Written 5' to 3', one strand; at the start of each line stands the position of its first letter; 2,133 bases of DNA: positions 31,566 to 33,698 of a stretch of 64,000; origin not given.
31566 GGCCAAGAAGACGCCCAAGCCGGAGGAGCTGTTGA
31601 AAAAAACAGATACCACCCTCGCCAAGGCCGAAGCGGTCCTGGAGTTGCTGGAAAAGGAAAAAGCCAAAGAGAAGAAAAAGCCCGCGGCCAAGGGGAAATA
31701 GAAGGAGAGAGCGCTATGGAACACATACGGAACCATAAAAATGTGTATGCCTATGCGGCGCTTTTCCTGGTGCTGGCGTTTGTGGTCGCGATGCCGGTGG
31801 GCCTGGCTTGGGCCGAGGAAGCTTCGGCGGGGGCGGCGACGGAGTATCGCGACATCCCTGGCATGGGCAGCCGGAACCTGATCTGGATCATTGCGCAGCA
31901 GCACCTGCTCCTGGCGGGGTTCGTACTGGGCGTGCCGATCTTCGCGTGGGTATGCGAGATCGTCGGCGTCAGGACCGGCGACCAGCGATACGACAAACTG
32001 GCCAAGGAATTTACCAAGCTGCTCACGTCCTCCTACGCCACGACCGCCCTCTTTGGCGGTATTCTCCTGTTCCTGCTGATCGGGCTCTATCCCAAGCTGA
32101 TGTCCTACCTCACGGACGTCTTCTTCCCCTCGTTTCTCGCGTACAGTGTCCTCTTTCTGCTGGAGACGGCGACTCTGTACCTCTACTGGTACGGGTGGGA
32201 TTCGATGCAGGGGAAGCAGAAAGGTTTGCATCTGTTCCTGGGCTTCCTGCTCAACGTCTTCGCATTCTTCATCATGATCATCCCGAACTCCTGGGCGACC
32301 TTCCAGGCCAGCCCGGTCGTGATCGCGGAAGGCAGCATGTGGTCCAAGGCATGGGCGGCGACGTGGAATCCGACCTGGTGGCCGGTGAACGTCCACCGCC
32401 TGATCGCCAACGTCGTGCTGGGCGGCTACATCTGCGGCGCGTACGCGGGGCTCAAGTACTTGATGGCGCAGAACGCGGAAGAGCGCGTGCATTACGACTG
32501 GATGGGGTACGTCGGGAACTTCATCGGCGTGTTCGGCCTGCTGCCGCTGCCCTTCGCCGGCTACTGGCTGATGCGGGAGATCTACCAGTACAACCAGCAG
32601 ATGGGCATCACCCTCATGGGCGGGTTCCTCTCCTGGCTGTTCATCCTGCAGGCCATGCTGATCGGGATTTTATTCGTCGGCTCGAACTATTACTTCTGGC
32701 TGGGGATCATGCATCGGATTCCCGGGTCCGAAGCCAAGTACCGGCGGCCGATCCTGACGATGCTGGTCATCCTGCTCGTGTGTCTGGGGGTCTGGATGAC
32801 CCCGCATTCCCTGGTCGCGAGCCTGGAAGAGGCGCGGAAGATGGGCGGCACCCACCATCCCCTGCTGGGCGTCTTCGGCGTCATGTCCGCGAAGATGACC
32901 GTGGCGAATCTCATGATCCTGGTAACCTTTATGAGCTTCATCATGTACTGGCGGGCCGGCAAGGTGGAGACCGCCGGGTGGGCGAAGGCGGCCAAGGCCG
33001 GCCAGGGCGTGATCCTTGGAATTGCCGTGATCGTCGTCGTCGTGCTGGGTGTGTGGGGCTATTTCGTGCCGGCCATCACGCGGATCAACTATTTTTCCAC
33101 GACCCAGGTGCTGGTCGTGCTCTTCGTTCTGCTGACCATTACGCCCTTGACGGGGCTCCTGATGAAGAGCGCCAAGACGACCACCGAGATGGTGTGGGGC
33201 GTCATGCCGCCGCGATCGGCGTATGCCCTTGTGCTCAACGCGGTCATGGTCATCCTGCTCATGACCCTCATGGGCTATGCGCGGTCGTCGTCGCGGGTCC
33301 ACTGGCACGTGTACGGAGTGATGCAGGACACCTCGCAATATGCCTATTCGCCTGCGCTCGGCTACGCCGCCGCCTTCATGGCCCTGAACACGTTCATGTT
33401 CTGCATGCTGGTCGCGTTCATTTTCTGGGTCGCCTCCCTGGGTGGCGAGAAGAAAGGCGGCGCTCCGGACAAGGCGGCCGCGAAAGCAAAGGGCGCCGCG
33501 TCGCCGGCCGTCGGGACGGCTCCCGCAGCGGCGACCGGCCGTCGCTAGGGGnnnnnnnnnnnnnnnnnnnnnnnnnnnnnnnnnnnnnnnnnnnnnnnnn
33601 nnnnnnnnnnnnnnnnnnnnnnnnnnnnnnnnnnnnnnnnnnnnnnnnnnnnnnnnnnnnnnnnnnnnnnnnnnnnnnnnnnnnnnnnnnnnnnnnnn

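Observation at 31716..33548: Paralog 2 of the bd-like oxidase carries extra histidine motifs (HH, HxH) that paralog 1 lacks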

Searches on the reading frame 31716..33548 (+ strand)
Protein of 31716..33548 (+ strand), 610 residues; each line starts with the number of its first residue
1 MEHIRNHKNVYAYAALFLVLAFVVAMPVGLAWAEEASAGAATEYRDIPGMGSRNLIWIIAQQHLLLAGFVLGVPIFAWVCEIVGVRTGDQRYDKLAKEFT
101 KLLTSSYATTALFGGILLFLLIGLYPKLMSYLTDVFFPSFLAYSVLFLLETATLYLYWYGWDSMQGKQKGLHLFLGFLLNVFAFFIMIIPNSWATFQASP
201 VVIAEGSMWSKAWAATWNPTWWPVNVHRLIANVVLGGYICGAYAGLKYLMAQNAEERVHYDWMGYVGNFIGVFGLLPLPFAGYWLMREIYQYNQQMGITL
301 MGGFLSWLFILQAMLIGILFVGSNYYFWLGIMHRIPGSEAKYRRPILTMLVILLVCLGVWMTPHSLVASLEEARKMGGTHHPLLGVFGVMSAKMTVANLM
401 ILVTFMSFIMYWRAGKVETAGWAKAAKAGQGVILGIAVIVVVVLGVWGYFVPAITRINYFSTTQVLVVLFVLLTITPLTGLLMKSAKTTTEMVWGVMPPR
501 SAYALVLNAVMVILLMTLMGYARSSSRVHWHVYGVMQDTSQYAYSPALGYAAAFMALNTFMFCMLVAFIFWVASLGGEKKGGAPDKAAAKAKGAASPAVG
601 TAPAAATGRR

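Call 7: search_protein_families(library=pfam, proteins=[window:31716-33548:+], max_evalue=0.01)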
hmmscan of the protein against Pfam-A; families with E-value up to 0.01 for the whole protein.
window:31716-33548:+ (610 aa): 1 family
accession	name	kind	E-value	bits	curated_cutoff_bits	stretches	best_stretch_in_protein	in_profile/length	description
PF01654.22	Cyt_bd_oxida_I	-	4.8e-20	72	26.2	1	53-293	3-241/418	Cytochrome bd terminal oxidase subunit I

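Call 10: find_homologous_proteins(query=window:31716-33548:+, max_evalue=0.00001)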
Query window:31716-33548:+ (610 aa): 5368 proteins with E <= 0.00001 among 8000 candidates; the best 120 are listed.
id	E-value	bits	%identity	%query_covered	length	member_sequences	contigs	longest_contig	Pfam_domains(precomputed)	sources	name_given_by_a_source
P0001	0.0e+0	1303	95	100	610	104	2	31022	PF01654.23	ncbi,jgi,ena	-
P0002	0.0e+0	1260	91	100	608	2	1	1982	PF01654.23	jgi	jgi:cytochrome bd ubiquinol oxidase subunit I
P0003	0.0e+0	1240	90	100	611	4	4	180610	PF01654.23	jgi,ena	-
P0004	0.0e+0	1205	90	96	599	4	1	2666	PF01654.23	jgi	jgi:cytochrome bd-type quinol oxidase subunit 1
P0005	0.0e+0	1200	86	100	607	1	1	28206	PF01654.23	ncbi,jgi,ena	-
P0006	0.0e+0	1198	88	99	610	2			PF01654.23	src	-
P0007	0.0e+0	1185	89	95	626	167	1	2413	PF01654.23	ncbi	-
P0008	0.0e+0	1180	85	100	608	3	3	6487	PF01654.23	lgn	-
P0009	0.0e+0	1174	90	92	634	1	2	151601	PF01654.23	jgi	jgi:cytochrome bd ubiquinol oxidase subunit I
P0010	0.0e+0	1162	86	98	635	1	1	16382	PF01654.23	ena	-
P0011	0.0e+0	1154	86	97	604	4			PF01654.23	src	-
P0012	0.0e+0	1150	87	95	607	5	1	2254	PF01654.23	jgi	-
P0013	0.0e+0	1146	85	95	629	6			PF01654.23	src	-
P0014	0.0e+0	1142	85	98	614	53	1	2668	PF01654.23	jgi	-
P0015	0.0e+0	1139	88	93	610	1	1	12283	PF01654.23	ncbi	-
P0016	0.0e+0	1131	88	93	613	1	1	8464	PF01654.23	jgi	jgi:cytochrome bd-type quinol oxidase subunit 1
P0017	0.0e+0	1124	85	96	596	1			PF01654.23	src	-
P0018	0.0e+0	1123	83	98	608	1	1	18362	PF01654.23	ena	-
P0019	0.0e+0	1121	83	98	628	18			PF01654.23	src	-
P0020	0.0e+0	1101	82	98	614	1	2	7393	PF01654.23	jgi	jgi:hypothetical protein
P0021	0.0e+0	1098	82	97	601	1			PF01654.23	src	-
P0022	0.0e+0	1097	83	92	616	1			PF01654.23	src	-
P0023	0.0e+0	1089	82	94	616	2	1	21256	PF01654.23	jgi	-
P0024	0.0e+0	1083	81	96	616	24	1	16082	PF01654.23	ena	-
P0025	0.0e+0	1083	83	93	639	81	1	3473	PF01654.23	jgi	jgi:cytochrome bd ubiquinol oxidase subunit I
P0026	0.0e+0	1081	81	98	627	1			PF01654.23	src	-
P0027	0.0e+0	1080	83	93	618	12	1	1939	PF01654.23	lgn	-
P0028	0.0e+0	1077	81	94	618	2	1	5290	PF01654.23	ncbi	-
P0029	0.0e+0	1075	80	95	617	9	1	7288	PF01654.23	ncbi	-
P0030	0.0e+0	1072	82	95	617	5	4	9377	PF01654.23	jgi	jgi:cytochrome bd ubiquinol oxidase subunit I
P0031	0.0e+0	1072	82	93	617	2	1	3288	PF01654.23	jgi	jgi:cytochrome bd ubiquinol oxidase subunit I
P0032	0.0e+0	1070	79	98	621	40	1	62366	PF01654.23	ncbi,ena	-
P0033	0.0e+0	1069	80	96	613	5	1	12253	PF01654.23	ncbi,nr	ncbi:MAG TPA: cytochrome ubiquinol oxidase subunit I [Nitrospiraceae bacterium]|nr:cytochrome ubiqui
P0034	0.0e+0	1069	83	92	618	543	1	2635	PF01654.23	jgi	jgi:cytochrome d ubiquinol oxidase subunit I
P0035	0.0e+0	1068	81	96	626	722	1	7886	PF01654.23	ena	-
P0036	0.0e+0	1068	80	97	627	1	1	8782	PF01654.23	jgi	jgi:cytochrome bd-type quinol oxidase subunit 1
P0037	0.0e+0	1067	79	99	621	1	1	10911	PF01654.23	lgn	-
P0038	0.0e+0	1067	80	96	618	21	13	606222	PF01654.23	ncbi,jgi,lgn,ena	jgi:cytochrome bd-type quinol oxidase subunit 1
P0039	0.0e+0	1067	82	93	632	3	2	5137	PF01654.23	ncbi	-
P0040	0.0e+0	1065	81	94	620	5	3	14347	PF01654.23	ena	-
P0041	0.0e+0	1065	90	86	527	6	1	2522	PF01654.23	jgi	-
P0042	0.0e+0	1065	81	96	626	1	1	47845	PF01654.23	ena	-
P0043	0.0e+0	1064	80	96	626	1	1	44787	PF01654.23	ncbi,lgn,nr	ncbi:MAG: cytochrome ubiquinol oxidase subunit I [Nitrospira sp.]|nr:cytochrome ubiquinol oxidase su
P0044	0.0e+0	1064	81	96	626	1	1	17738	PF01654.23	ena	-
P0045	0.0e+0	1064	79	97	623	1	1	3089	PF01654.23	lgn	-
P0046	0.0e+0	1064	81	96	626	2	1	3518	PF01654.23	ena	-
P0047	0.0e+0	1064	79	97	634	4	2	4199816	PF01654.23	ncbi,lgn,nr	ncbi:hypothetical protein YTPLAS18_08410 [Nitrospira sp.]|nr:hypothetical protein YTPLAS18_08410 [Ni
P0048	0.0e+0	1064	80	96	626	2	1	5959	PF01654.23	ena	-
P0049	0.0e+0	1063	82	94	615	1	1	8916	PF01654.23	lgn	-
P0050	0.0e+0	1062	81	93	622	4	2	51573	PF01654.23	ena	-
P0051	0.0e+0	1061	80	95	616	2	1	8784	PF01654.23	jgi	jgi:cytochrome bd ubiquinol oxidase subunit I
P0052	0.0e+0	1061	79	95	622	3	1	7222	PF01654.23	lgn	-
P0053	0.0e+0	1061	79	95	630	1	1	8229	PF01654.23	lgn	-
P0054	0.0e+0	1060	85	88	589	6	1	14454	PF01654.23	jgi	jgi:cytochrome bd-type quinol oxidase subunit 1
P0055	0.0e+0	1060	80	95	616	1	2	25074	PF01654.23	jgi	-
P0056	0.0e+0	1060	79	95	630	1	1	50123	PF01654.23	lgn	-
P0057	0.0e+0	1059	79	95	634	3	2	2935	PF01654.23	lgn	-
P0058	0.0e+0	1059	81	94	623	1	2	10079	PF01654.23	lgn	-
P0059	0.0e+0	1059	81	94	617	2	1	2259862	PF01654.23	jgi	jgi:cytochrome bd-type quinol oxidase subunit 1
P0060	0.0e+0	1058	79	97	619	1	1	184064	PF01654.23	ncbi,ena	-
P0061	0.0e+0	1057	79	95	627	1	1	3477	PF01654.23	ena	-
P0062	0.0e+0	1057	80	94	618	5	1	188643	PF01654.23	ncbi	-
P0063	0.0e+0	1057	79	95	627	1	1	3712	PF01654.23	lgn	-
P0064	0.0e+0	1056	78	97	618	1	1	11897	PF01654.23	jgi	-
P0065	0.0e+0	1056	79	95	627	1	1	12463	PF01654.23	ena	-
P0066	0.0e+0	1055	78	96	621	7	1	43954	PF01654.23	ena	-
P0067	0.0e+0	1055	80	95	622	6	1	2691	PF01654.23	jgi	-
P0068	0.0e+0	1055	80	93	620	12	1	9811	PF01654.23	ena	-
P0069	0.0e+0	1055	81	93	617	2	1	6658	PF01654.23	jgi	jgi:cytochrome bd-type quinol oxidase subunit 1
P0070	0.0e+0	1054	80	96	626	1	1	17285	PF01654.23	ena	-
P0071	0.0e+0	1054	81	94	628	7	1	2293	PF01654.23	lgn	-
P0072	0.0e+0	1054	79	97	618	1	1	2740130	PF01654.23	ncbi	-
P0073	0.0e+0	1053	79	95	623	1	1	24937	PF01654.23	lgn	-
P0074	0.0e+0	1053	79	97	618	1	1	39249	PF01654.23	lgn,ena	-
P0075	0.0e+0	1052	80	92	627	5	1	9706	PF01654.23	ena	-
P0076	0.0e+0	1052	79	97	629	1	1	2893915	PF01654.23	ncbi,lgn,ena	-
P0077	0.0e+0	1052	77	98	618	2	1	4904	PF01654.23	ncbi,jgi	-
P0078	0.0e+0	1052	79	96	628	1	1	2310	PF01654.23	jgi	jgi:cytochrome d ubiquinol oxidase subunit I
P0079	0.0e+0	1051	79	95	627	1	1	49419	PF01654.23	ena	-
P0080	0.0e+0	1051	79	94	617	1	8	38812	PF01654.23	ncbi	-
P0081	0.0e+0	1051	78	97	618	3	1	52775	PF01654.23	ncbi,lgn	-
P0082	0.0e+0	1051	79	95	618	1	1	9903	PF01654.23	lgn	-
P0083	0.0e+0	1051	79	95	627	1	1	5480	PF01654.23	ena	-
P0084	0.0e+0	1050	77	98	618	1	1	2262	PF01654.23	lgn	-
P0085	0.0e+0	1050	79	95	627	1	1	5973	PF01654.23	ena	-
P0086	0.0e+0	1050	79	95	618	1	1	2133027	PF01654.23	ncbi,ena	-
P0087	0.0e+0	1050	80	95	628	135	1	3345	PF01654.23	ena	-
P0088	0.0e+0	1050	79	95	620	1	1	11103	PF01654.23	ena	-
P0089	0.0e+0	1050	79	94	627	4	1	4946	PF01654.23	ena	-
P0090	0.0e+0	1050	79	95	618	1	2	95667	PF01654.23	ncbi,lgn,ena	-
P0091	0.0e+0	1050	79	95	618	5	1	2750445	PF01654.23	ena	-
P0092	0.0e+0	1050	79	95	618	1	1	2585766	PF01654.23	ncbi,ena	-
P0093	0.0e+0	1050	79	94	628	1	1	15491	PF01654.23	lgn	-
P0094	0.0e+0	1049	79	95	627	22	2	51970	PF01654.23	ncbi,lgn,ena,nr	ncbi:MAG: hypothetical protein F4X63_04060 [Nitrospira sp. SB0662_bin_26]|nr:hypothetical protein [N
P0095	0.0e+0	1049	79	95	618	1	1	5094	PF01654.23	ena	-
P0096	0.0e+0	1049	78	97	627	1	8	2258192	PF01654.23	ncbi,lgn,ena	-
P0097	0.0e+0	1049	79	95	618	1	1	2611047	PF01654.23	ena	-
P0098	0.0e+0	1049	79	95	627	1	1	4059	PF01654.23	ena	-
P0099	0.0e+0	1048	79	95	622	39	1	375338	PF01654.23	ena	-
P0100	0.0e+0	1048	79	95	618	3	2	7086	PF01654.23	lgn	-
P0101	0.0e+0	1048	79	93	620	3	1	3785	PF01654.23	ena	-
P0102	0.0e+0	1048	79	95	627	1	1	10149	PF01654.23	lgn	-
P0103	0.0e+0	1048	78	97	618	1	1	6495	PF01654.23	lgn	-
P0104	0.0e+0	1048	78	95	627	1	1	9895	PF01654.23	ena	-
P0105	0.0e+0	1047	78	94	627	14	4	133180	PF01654.23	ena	-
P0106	0.0e+0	1047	79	95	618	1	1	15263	PF01654.23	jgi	jgi:cytochrome bd-type quinol oxidase subunit 1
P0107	0.0e+0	1047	79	94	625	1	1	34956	PF01654.23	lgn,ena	-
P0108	0.0e+0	1047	78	94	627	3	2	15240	PF01654.23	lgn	-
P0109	0.0e+0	1047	79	95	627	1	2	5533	PF01654.23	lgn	-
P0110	0.0e+0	1047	79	95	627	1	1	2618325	PF01654.23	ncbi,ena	-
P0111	0.0e+0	1047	80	94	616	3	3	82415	PF01654.23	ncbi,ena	-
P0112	0.0e+0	1047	78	98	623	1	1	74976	PF01654.23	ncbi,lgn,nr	ncbi:MAG: hypothetical protein D6690_15135 [Nitrospirae bacterium]|nr:MAG: hypothetical protein D669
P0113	0.0e+0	1047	78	95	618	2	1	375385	PF01654.23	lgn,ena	-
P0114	0.0e+0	1047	79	95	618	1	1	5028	PF01654.23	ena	-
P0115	0.0e+0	1046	79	95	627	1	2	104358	PF01654.23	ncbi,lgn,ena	-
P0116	0.0e+0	1046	79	94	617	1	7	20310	PF01654.23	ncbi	-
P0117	0.0e+0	1046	79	94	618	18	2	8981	PF01654.23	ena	-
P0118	0.0e+0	1046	79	94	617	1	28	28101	PF01654.23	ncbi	-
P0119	0.0e+0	1046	78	96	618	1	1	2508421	PF01654.23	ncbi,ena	-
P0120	0.0e+0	1046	79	94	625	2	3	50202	PF01654.23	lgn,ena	-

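Call 29: search_protein_representatives(protein=window:31716-33548:+)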
Query: 610 residues. Proteins with E-value up to 0.001 (for the whole library): 1077; up to 1e-10: 646; up to 1e-30: 185. The best 150 are listed.
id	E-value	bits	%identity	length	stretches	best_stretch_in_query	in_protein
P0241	0.0e+00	1026.7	77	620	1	17-601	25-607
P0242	1.5e-221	753.8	62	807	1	20-576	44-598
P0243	2.4e-174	597.8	49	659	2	23-434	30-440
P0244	3.2e-167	574.3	85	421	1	187-478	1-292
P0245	1.4e-164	565.6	49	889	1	40-582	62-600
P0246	2.6e-161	554.8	49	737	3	115-449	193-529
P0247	2.3e-152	525.2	45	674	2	22-453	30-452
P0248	1.1e-146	506.5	44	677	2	115-589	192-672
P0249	2.2e-145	502.2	80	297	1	314-602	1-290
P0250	1.2e-144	499.7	47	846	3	167-452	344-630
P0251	1.8e-140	486.0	46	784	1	22-580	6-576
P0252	3.1e-139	481.9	45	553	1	44-587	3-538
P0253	4.5e-134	464.8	42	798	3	156-448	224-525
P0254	4.0e-132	458.4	43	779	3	167-446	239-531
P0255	2.4e-131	455.8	45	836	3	166-445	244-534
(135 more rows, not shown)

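Call 32: search_solved_structures(query=window:31716-33548:+, max_evalue=1, show_alignments=3)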
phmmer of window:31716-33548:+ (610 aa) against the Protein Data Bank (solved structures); distinct sequences matched with E-value up to 1: 2.
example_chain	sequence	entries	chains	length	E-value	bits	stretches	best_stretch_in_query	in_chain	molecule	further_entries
9r2g_A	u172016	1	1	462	2.1e-08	36.5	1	60-244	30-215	Cytochrome bd menaquinol oxidase subunit I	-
5doq_A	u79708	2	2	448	9.3e-07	31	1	51-197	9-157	Bd-type quinol oxidase subunit I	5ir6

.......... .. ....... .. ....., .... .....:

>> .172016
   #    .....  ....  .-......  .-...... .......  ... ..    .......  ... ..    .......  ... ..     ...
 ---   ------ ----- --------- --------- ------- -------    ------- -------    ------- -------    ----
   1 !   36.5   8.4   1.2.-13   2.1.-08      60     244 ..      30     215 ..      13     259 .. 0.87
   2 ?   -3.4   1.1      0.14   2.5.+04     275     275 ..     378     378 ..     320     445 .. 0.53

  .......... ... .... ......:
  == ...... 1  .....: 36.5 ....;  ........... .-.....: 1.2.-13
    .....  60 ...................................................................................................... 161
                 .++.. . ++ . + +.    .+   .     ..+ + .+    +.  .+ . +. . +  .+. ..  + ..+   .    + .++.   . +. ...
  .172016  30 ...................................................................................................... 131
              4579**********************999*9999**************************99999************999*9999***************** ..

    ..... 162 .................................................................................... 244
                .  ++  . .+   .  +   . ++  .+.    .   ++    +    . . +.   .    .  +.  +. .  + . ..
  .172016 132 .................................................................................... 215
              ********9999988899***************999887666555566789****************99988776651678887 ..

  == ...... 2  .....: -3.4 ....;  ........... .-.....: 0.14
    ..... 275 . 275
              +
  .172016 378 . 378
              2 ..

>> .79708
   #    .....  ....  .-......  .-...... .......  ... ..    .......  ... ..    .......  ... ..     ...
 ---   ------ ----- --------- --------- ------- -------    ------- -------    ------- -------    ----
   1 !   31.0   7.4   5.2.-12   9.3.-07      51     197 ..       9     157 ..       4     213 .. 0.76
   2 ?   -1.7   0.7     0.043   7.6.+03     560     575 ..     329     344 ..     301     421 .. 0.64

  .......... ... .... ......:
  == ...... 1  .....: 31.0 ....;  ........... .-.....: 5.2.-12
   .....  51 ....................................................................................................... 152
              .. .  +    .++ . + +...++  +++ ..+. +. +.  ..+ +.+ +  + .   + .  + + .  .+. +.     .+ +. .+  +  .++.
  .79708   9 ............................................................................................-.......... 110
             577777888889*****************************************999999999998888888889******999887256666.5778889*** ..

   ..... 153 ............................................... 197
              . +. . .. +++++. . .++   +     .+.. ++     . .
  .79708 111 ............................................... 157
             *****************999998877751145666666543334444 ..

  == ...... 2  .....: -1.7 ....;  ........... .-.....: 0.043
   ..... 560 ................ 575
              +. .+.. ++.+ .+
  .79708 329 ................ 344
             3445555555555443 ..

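Call 37: list_cluster_members(proteins=[window:31716-33545:+, window:26211-27956:+])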
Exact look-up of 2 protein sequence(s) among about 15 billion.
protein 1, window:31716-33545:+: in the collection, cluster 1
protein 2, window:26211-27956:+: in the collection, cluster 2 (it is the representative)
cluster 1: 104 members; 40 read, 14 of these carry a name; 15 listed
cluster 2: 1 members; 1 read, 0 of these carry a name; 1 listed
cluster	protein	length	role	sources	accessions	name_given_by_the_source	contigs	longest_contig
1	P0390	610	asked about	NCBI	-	-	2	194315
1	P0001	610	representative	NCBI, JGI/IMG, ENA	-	-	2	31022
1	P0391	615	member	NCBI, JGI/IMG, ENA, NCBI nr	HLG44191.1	MAG TPA: cytochrome ubiquinol oxidase subunit I [Nitrospirales bacterium] | cytochrome ubiquinol oxidase subunit I [Nitrospirales bacterium]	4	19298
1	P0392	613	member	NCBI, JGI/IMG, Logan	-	cytochrome d ubiquinol oxidase subunit I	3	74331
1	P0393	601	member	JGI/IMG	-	cytochrome bd-type quinol oxidase subunit 1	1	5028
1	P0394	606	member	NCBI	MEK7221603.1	MAG: cytochrome ubiquinol oxidase subunit I, partial [Nitrospirota bacterium]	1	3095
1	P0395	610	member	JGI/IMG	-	cytochrome d ubiquinol oxidase subunit I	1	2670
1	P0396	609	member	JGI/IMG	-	hypothetical protein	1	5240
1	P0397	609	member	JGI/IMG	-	cytochrome bd-type quinol oxidase subunit 1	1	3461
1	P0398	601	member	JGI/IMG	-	cytochrome bd-type quinol oxidase subunit 1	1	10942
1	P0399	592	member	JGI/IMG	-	hypothetical protein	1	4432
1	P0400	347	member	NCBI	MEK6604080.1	MAG: cytochrome ubiquinol oxidase subunit I, partial [Nitrospirota bacterium]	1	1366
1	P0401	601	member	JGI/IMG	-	hypothetical protein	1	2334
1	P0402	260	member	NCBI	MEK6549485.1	MAG: hypothetical protein AABZ51_05240, partial [Nitrospirota bacterium]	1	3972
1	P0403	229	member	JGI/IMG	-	hypothetical protein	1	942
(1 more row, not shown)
